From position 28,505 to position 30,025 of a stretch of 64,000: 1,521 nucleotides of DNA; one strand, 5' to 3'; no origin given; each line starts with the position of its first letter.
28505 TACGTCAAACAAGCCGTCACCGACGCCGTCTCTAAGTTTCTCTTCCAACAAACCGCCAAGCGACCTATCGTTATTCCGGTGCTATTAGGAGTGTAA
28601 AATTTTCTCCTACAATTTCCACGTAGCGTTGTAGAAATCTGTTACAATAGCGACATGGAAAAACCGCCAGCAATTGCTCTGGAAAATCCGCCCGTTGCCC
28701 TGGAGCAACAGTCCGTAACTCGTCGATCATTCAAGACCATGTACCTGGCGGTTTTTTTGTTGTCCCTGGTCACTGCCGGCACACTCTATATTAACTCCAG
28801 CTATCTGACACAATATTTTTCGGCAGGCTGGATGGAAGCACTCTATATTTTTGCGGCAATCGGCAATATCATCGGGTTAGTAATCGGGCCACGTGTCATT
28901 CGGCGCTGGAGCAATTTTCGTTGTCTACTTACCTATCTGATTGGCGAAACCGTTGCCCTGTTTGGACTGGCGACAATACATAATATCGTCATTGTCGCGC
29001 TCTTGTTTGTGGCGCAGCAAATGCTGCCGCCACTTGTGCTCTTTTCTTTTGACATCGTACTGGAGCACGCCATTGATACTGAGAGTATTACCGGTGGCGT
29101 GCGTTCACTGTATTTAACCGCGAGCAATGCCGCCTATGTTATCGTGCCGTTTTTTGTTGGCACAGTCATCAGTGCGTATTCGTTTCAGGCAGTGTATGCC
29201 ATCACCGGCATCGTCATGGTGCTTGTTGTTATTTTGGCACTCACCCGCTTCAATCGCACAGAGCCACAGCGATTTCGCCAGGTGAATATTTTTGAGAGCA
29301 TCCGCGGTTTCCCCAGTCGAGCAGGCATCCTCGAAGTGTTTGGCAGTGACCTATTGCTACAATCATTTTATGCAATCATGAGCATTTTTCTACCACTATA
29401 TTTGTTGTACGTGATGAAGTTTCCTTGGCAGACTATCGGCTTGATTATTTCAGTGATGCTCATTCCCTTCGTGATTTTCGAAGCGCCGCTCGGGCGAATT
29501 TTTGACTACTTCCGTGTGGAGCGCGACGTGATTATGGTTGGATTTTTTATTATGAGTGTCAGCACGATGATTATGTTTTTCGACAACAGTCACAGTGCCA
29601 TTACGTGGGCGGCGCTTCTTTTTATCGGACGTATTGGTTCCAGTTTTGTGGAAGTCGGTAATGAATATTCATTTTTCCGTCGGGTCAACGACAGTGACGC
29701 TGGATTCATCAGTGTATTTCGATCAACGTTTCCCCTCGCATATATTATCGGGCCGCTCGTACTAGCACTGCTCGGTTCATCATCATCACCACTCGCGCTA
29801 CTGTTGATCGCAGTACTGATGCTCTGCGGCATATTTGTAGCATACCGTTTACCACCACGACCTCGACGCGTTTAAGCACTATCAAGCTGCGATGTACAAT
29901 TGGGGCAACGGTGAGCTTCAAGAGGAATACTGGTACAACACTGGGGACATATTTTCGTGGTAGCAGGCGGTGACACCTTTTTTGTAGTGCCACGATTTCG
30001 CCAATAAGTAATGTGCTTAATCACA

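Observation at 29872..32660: Five-gene operon pairing MscL (with a zinc-ribbon tail) with an HlyD-like adaptor, a SAM methyltransferase and two tiny membrane proteins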

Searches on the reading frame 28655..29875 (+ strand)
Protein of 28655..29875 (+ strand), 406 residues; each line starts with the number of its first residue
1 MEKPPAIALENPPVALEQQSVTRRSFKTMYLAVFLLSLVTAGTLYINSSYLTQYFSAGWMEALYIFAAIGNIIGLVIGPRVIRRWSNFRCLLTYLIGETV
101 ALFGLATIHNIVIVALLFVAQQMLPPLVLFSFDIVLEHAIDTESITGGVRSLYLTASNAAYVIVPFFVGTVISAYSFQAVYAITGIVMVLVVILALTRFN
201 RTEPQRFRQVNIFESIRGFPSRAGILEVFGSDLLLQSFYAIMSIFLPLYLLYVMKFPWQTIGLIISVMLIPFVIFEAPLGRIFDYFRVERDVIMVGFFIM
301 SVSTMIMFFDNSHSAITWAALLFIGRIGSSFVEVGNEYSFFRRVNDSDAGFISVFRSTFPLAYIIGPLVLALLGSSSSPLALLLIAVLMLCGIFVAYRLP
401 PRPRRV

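Call 3: search_protein_families(library=pfam, proteins=[window:28655-29875:+], max_evalue=0.1)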
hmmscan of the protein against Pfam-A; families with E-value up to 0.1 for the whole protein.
window:28655-29875:+ (406 aa): 1 family
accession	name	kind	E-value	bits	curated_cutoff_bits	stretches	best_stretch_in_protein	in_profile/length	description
PF07690.21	MFS_1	-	1.5e-21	77.2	33.4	2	243-404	16-178/347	Major Facilitator Superfamily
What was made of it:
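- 28655..29875 (+): Convergent MFS transporter, the conserved downstream neighbour of the cassette. Its stop overlaps the MscL stop by 4 nt. MFS_1 at 1.5e-21 (call 3).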

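Call 4: search_protein_families(library=ncbifam, proteins=[window:28655-29875:+], max_evalue=0.1)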
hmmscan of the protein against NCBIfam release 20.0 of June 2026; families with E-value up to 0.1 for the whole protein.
window:28655-29875:+ (406 aa): 2 families
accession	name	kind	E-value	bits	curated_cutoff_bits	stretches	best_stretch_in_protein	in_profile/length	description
NF002962.0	PRK03633.1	equivalog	3.2e-07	29.8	361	1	31-398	18-370/382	MFS transporter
TIGR00880.1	2_A_01_02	superfamily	0.087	12.9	131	0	289-399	26-137/141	multidrug resistance protein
